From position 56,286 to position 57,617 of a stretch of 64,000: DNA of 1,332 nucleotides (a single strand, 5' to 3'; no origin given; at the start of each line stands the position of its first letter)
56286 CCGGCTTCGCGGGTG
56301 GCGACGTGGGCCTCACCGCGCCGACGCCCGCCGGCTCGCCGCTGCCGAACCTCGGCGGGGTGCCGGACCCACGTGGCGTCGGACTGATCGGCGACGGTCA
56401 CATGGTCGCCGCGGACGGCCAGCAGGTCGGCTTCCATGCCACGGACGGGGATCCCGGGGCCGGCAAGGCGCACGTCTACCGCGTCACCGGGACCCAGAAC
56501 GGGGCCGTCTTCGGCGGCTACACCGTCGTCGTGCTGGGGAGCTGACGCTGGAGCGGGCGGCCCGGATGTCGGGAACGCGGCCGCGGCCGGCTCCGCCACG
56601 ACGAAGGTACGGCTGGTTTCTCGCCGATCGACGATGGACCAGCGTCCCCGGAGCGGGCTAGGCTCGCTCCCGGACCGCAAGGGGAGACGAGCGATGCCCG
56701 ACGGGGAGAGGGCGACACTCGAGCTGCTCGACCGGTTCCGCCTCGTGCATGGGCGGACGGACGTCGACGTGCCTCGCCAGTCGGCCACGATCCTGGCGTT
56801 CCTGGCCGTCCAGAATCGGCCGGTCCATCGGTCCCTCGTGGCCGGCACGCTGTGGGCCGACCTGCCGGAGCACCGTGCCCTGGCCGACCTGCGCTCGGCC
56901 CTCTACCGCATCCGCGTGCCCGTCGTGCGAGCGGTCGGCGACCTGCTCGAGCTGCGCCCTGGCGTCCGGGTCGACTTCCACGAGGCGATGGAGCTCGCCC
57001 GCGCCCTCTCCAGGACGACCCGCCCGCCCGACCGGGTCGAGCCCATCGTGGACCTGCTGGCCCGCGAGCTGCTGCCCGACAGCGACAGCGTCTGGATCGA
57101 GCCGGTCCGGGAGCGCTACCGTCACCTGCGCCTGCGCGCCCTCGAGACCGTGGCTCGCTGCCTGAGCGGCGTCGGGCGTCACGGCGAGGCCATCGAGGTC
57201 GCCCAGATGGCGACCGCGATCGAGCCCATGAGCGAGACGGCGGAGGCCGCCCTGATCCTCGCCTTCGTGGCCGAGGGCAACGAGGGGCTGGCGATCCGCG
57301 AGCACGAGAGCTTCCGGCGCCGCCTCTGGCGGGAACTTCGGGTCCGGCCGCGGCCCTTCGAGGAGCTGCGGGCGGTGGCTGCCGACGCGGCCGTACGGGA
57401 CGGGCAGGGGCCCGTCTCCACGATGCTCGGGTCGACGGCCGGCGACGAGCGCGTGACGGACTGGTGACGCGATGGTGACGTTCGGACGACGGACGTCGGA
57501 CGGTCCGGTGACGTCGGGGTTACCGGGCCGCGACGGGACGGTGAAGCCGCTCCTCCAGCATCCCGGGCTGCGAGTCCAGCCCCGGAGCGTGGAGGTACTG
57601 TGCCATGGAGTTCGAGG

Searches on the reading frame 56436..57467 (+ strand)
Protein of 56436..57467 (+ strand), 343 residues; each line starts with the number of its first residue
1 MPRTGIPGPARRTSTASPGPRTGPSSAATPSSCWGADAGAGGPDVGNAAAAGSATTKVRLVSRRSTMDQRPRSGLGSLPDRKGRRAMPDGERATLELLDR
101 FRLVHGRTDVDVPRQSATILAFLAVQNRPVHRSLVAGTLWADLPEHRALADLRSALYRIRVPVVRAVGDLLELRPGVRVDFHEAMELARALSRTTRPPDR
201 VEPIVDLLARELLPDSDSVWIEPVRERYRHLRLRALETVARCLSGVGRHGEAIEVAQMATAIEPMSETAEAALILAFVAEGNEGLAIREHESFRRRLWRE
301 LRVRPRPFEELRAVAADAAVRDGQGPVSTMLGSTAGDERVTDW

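Call 10: search_protein_families(library=pfam, proteins=[window:56436-57467:+], max_evalue=0.01)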
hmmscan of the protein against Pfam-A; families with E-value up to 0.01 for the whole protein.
window:56436-57467:+ (343 aa): 2 families
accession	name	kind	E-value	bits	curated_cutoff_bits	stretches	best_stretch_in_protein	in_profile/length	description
PF03704.23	BTAD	-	1.4e-13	51.9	22.1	1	211-314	39-141/146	Bacterial transcriptional activator domain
PF13424.12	TPR_12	-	0.0067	17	30.1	0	222-262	34-74/77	Tetratricopeptide repeat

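Call 41: search_protein_families(library=pfam, proteins=[window:56436-57467:+], max_evalue=10)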
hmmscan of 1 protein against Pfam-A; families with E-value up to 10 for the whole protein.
window:56436-57467:+ (343 aa): 3 families
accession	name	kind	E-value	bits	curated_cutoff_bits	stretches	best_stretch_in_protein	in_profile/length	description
PF03704.23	BTAD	-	1.4e-13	51.9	22.1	1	211-314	39-141/146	Bacterial transcriptional activator domain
PF13424.12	TPR_12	-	0.0067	17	30.1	1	222-262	34-74/77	Tetratricopeptide repeat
PF17826.7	DUF5588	-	0.35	10.2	30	1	237-257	92-112/362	Family of unknown function (DUF5588)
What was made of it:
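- On SARP binding site: BTAD 1.4e-13 but no Trans_reg_C at E up to 10 (call 41).
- No Trans_reg_C domain was detected in the BTAD ORF, even at E = 10 (call 41).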

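Call 42: search_protein_families(library=ncbifam, proteins=[window:56436-57467:+], max_evalue=0.01)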
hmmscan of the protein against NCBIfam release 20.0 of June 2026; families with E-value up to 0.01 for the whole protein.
window:56436-57467:+ (343 aa): 1 family
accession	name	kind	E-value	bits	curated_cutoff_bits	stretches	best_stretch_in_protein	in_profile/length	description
NF053617.1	SARPRegAfsRStmc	equivalog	0.0043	15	1430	1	88-307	24-256/986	SARP-family global regulator AfsR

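Call 58: search_solved_structures(query=window:56436-57467:+, max_evalue=1, show_alignments=1)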
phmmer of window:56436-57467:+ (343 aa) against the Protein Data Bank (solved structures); distinct sequences matched with E-value up to 1: 5.
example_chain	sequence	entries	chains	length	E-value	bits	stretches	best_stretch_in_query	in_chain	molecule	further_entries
8hvr_I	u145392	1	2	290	1.5e-07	34.2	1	111-312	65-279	Regulatory protein AfsR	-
8jke_I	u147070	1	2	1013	5.5e-06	29.1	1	111-321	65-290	Regulatory protein AfsR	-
8k60_I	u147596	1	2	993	7.1e-06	28.7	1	112-321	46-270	Regulatory protein AfsR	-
8bu0_A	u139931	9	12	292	0.48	12.9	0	246-290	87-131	Consensus tetratricopeptide repeat protein | Crystal structure of an 8-repeat consensus TPR superhelix with Zinc. | Monomer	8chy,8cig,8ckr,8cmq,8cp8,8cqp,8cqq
9gzg_A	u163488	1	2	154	0.54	12.7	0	235-288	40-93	Engineered CTPR protein with glutamic acids for conductivity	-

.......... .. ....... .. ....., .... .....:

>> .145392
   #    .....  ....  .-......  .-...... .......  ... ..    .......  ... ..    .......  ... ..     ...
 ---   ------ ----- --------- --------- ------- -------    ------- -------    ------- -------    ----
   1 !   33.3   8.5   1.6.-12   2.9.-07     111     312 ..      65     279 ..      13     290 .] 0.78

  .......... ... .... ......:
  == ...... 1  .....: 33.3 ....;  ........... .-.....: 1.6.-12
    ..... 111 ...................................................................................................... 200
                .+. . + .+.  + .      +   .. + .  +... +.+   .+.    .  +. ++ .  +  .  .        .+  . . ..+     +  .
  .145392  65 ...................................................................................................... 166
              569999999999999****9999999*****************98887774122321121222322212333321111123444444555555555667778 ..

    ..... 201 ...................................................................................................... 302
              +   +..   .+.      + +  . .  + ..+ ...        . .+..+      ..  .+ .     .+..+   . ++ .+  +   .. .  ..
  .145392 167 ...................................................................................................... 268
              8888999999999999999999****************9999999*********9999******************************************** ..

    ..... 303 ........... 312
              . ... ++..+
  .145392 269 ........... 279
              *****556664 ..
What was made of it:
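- On SARP binding site: Aligns to AfsR from residue 65 (call 58).
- Closest known: SARP binding sites. Same: A BTAD-containing protein is encoded nearby (calls 10, 58).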
